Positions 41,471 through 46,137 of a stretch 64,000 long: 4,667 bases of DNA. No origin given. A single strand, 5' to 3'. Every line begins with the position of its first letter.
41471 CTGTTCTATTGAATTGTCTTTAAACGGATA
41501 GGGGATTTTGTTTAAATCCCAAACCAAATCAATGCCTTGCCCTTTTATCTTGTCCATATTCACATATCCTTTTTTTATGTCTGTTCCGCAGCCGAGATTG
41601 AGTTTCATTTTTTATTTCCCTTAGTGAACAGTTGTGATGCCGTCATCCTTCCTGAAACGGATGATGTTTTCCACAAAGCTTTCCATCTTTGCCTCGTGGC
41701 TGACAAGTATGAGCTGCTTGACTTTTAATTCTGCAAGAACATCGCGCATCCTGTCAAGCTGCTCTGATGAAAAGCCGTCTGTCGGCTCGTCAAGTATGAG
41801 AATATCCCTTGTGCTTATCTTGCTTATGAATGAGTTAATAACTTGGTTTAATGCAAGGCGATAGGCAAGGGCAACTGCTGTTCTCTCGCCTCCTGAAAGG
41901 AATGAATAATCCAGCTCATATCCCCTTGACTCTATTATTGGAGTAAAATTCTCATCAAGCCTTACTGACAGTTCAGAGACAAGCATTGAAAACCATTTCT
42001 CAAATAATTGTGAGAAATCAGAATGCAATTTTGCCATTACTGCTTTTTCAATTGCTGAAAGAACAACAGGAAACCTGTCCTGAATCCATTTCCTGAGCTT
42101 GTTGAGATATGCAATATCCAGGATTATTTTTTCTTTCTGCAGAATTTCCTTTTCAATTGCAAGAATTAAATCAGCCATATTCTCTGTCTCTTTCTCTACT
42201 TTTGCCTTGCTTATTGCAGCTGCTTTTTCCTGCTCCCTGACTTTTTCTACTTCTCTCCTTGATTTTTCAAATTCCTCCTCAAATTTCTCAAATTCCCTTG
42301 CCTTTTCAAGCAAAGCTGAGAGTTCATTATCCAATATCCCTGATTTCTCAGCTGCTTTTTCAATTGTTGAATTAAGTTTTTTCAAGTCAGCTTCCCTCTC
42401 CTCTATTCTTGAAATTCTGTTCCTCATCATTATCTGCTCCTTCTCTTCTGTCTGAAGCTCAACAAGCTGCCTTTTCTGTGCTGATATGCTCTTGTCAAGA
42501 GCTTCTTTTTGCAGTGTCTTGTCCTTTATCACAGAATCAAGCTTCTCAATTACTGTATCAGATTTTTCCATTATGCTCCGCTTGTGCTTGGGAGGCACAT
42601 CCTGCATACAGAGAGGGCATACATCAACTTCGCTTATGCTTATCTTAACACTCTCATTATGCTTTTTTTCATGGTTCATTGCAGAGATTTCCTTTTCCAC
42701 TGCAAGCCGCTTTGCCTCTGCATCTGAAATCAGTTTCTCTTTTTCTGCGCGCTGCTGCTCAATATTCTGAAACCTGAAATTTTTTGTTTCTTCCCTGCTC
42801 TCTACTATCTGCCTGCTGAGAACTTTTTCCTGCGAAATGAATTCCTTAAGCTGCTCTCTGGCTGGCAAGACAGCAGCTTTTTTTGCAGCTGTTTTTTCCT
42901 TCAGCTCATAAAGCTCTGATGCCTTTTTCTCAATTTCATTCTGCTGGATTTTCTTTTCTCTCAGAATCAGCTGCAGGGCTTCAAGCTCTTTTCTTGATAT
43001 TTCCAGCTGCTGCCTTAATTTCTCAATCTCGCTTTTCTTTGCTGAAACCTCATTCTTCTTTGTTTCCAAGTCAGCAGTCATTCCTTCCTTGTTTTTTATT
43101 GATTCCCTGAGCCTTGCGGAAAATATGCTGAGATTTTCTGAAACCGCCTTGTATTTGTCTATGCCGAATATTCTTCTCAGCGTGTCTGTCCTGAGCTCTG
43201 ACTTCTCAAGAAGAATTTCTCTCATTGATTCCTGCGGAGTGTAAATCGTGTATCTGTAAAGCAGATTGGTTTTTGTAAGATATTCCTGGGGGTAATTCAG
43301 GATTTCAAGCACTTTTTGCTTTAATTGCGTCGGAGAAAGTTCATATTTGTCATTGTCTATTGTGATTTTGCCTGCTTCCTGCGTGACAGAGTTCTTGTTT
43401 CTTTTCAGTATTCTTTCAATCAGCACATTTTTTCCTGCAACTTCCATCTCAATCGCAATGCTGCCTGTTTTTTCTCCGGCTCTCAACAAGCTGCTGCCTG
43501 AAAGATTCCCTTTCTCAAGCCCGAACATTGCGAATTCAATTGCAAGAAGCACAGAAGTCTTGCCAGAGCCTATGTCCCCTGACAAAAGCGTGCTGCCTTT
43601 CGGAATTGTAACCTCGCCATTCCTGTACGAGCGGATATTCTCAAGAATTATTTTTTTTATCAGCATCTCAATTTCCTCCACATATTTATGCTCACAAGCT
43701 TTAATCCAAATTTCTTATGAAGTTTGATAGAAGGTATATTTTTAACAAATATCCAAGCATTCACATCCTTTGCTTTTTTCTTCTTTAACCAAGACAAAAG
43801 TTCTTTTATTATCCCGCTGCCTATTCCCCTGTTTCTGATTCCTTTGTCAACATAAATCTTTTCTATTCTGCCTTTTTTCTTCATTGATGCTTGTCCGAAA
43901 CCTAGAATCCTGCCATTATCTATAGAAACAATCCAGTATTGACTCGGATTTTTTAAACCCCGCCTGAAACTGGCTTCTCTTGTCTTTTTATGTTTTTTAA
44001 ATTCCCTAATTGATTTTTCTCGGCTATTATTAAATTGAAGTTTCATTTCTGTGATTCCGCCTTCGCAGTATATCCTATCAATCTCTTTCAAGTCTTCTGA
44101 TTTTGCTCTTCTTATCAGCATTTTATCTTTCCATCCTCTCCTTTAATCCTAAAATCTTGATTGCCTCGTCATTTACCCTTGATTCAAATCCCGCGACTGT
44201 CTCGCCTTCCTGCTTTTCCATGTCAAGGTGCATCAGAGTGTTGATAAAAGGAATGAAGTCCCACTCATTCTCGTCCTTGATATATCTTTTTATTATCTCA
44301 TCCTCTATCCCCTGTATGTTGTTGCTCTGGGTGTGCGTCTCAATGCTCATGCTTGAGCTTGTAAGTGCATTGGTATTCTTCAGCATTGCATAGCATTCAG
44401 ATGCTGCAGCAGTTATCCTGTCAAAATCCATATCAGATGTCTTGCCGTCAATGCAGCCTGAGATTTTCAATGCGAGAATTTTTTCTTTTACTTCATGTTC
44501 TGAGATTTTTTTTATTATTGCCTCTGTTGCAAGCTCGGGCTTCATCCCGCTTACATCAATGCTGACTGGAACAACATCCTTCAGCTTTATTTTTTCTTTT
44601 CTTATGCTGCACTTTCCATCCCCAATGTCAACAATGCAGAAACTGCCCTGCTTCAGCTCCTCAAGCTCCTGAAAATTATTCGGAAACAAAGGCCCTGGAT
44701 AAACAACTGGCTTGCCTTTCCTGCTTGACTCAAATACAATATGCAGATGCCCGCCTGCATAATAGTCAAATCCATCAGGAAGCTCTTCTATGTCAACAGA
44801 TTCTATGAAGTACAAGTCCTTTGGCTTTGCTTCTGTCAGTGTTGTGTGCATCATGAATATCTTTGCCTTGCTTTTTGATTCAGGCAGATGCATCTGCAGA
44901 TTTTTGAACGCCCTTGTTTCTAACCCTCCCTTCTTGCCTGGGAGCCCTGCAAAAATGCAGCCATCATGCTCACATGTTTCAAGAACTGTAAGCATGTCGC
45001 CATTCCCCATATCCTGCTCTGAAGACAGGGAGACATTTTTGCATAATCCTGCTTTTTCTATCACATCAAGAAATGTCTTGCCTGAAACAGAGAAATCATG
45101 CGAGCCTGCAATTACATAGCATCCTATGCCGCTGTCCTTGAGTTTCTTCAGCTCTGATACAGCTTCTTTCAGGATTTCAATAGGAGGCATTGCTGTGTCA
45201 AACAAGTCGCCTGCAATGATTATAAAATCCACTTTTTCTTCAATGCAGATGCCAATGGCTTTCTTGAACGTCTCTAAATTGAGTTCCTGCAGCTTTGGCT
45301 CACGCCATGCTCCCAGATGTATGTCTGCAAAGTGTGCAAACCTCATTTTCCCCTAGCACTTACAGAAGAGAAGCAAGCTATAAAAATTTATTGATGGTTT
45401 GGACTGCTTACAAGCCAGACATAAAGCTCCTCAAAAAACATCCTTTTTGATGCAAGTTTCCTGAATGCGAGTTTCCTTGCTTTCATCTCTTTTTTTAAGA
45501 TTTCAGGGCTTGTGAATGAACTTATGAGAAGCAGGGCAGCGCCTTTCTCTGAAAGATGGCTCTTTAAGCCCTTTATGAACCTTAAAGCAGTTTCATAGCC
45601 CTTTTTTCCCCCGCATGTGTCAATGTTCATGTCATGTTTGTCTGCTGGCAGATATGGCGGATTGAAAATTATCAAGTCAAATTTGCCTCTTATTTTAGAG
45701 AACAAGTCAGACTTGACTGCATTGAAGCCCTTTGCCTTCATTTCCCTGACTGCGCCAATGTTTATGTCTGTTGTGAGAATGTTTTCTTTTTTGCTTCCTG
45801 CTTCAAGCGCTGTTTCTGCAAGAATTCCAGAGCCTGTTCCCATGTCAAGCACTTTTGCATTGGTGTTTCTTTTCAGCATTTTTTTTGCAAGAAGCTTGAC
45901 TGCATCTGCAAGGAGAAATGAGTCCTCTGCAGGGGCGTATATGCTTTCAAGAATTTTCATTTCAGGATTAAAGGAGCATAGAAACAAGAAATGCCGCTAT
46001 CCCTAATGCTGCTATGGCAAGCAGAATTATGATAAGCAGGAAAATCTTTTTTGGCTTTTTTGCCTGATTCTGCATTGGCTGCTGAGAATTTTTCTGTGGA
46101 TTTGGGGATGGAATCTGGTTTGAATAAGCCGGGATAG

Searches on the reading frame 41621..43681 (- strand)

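Call 50: search_protein_families(library=pfam, proteins=[window:41621-43681:-], max_evalue=0.001)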
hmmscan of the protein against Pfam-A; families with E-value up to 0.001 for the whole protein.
window:41621-43681:- (686 aa): 5 families
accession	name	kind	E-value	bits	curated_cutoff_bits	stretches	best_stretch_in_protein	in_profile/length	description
PF13476.12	AAA_23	-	1.3e-14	55.8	27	1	10-262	1-198/201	AAA domain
PF02463.25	SMC_N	-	1.4e-06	28.3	40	1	8-57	2-52/220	RecF/RecN/SMC N terminal domain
PF13558.12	SbcC_Walker_B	-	0.00017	22.2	27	1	591-650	29-89/90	SbcC/RAD50-like, Walker B motif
PF13555.12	AAA_29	-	0.00035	20.7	27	1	10-55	3-49/61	P-loop containing region of AAA domain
PF24423.1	OVT1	-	0.00088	20.1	30.9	1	188-257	21-90/100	Major antigen, helical domain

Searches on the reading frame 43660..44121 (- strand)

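Call 50: search_protein_families(library=pfam, proteins=[window:43660-44121:-], max_evalue=0.001)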
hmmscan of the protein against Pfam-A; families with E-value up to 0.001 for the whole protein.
window:43660-44121:- (153 aa): 6 families
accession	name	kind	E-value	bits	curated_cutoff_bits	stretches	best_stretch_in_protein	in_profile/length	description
PF00583.31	Acetyltransf_1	-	6.5e-15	55.9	20.7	1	48-139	22-115/116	Acetyltransferase (GNAT) family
PF13420.13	Acetyltransf_4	-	2.1e-09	38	24.3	1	3-145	1-139/155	Acetyltransferase (GNAT) domain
PF13508.13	Acetyltransf_7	-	2.1e-08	34.9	27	1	60-139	3-81/84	Acetyltransferase (GNAT) domain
PF13673.13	Acetyltransf_10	-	5.2e-08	33.4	23.6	1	34-118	6-86/128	Acetyltransferase (GNAT) domain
PF08445.16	FR47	-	4.2e-07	30.3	22.1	1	81-148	19-85/86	FR47-like protein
PF13302.13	Acetyltransf_3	-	7.2e-05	23.9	25.4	1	2-141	3-138/138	Acetyltransferase (GNAT) domain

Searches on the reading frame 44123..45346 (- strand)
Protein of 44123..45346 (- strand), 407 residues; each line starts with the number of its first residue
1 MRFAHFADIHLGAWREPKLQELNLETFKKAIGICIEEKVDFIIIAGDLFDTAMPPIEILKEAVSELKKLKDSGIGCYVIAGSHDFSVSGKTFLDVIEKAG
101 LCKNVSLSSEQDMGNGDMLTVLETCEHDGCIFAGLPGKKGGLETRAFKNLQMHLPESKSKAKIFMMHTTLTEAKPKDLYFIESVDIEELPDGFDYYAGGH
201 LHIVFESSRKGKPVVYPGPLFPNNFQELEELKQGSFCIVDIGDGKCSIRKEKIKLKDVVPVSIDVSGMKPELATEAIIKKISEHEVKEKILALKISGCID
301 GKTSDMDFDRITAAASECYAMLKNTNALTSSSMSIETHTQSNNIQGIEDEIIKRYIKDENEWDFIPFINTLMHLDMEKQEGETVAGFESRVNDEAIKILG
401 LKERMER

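Call 50: search_protein_families(library=pfam, proteins=[window:44123-45346:-], max_evalue=0.001)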
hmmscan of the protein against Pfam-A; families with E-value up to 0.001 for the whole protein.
window:44123-45346:- (407 aa): 2 families
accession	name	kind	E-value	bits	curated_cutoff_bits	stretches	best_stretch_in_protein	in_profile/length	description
PF00149.33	Metallophos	-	5.8e-15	56.7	21.5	1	1-203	1-190/191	Calcineurin-like phosphoesterase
PF12850.12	Metallophos_2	-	3.6e-07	30.8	27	1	1-241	1-151/154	Calcineurin-like phosphoesterase superfamily domain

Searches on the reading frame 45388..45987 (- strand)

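Call 50: search_protein_families(library=pfam, proteins=[window:45388-45987:-], max_evalue=0.001)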
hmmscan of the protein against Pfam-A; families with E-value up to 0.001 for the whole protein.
window:45388-45987:- (199 aa): 4 families
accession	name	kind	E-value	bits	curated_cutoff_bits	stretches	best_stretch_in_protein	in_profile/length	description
PF05175.20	MTS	-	2.5e-13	50.5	23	1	30-170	20-156/170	Methyltransferase small domain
PF06325.19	PrmA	-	1.3e-05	25.3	22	1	41-93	160-211/296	Ribosomal protein L11 methyltransferase (PrmA)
PF13489.12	Methyltransf_23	-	4.3e-05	23.7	27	1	26-108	9-87/164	Methyltransferase domain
PF07669.17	Eco57I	-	0.00011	22.8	25.3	1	72-141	49-120/171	Eco57I restriction-modification methylase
